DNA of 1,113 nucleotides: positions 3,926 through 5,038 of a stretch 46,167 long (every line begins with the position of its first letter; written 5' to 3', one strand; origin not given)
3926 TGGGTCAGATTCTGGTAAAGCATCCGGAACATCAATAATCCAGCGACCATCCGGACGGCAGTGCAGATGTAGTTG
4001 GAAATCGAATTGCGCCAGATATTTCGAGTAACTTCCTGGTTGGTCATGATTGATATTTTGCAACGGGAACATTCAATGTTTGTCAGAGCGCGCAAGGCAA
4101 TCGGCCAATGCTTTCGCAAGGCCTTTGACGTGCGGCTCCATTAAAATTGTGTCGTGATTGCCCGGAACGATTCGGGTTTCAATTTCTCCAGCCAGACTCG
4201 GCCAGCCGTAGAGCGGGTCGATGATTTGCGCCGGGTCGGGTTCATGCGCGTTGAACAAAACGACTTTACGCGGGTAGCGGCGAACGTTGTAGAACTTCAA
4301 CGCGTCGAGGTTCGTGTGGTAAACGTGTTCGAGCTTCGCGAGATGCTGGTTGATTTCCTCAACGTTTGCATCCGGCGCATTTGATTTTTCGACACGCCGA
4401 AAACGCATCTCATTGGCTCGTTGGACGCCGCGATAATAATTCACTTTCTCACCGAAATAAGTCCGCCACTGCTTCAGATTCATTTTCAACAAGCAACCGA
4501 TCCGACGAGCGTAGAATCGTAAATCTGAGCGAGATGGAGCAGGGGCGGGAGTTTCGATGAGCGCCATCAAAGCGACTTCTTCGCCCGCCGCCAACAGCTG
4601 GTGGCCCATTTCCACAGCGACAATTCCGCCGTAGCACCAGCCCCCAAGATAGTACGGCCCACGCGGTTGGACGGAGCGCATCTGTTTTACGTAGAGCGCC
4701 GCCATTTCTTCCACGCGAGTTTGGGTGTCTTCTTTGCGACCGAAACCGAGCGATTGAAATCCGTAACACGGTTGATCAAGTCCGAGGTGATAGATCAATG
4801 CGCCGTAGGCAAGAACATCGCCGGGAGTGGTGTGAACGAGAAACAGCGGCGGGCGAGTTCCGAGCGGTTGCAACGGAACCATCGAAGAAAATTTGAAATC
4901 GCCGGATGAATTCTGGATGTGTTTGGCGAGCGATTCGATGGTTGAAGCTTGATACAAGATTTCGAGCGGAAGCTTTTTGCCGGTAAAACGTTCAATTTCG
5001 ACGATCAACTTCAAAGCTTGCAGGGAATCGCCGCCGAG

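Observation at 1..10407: Nine translationally coupled genes link a partner-switching module to an NRPS-like aminoacyl loader inside a glycan assembly/export cassette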

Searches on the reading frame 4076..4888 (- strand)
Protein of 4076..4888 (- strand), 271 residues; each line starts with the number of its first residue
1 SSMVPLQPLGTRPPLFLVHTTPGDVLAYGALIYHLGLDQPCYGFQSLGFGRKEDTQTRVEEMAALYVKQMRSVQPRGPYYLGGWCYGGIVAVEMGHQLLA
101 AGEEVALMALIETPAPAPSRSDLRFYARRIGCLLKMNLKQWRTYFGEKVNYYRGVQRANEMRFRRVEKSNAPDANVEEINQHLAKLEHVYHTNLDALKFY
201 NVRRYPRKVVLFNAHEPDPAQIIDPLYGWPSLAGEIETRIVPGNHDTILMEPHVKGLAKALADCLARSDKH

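Call 41: search_solved_structures(query=window:4076-4888:-, max_evalue=0.001, show_alignments=3)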
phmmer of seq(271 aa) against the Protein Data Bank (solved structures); distinct sequences matched with E-value up to 0.001: 30.
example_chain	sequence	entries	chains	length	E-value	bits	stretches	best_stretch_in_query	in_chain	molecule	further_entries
7dxo_A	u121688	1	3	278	5.5e-24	88.2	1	3-112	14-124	Non-ribosomal peptide synthetase 4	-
7crn_A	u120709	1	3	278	7.3e-24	87.8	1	3-112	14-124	Non-ribosomal peptide synthetase 4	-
4zxh_A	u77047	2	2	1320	7.3e-23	84.5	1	12-260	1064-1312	ABBFA_003403 | Tyrocidine synthetase 3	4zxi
6ojc_A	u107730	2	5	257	3.5e-17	65.9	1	6-122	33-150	NocB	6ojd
7r0x_A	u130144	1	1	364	7.4e-13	51.7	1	16-120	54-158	Polyketide synthase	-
9f7b_A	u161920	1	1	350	1.7e-12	50.5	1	6-115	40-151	3-hydroxyacyl-[acyl-carrier-protein] dehydratase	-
8tqv_A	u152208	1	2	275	8.1e-11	45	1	9-113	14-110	Polyketide synthase Pks13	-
5v3z_A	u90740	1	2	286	8.6e-11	44.9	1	9-113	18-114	Polyketide synthase Pks13 (Termination polyketide synthase)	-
5v3w_A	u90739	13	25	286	9.1e-11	44.8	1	9-113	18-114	Polyketide synthase Pks13 (Termination polyketide synthase) | Polyketide synthase Pks13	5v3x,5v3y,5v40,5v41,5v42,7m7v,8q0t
7vjt_A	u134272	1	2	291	9.7e-11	44.7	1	9-113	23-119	Polyketide synthase Pks13 (Termination polyketide synthase)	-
3ils_A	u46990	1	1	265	4.1e-10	42.7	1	8-120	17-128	Aflatoxin biosynthesis polyketide synthase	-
4z49_A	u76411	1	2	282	5.6e-10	42.2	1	11-100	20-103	Fatty acid synthase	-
7mhd_A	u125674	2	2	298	5.7e-10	42.2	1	11-100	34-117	Fatty acid synthase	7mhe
1xkt_A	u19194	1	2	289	6e-10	42.1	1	11-100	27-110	fatty acid synthase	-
3tjm_A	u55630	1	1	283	6.3e-10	42.1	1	11-100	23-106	Fatty acid synthase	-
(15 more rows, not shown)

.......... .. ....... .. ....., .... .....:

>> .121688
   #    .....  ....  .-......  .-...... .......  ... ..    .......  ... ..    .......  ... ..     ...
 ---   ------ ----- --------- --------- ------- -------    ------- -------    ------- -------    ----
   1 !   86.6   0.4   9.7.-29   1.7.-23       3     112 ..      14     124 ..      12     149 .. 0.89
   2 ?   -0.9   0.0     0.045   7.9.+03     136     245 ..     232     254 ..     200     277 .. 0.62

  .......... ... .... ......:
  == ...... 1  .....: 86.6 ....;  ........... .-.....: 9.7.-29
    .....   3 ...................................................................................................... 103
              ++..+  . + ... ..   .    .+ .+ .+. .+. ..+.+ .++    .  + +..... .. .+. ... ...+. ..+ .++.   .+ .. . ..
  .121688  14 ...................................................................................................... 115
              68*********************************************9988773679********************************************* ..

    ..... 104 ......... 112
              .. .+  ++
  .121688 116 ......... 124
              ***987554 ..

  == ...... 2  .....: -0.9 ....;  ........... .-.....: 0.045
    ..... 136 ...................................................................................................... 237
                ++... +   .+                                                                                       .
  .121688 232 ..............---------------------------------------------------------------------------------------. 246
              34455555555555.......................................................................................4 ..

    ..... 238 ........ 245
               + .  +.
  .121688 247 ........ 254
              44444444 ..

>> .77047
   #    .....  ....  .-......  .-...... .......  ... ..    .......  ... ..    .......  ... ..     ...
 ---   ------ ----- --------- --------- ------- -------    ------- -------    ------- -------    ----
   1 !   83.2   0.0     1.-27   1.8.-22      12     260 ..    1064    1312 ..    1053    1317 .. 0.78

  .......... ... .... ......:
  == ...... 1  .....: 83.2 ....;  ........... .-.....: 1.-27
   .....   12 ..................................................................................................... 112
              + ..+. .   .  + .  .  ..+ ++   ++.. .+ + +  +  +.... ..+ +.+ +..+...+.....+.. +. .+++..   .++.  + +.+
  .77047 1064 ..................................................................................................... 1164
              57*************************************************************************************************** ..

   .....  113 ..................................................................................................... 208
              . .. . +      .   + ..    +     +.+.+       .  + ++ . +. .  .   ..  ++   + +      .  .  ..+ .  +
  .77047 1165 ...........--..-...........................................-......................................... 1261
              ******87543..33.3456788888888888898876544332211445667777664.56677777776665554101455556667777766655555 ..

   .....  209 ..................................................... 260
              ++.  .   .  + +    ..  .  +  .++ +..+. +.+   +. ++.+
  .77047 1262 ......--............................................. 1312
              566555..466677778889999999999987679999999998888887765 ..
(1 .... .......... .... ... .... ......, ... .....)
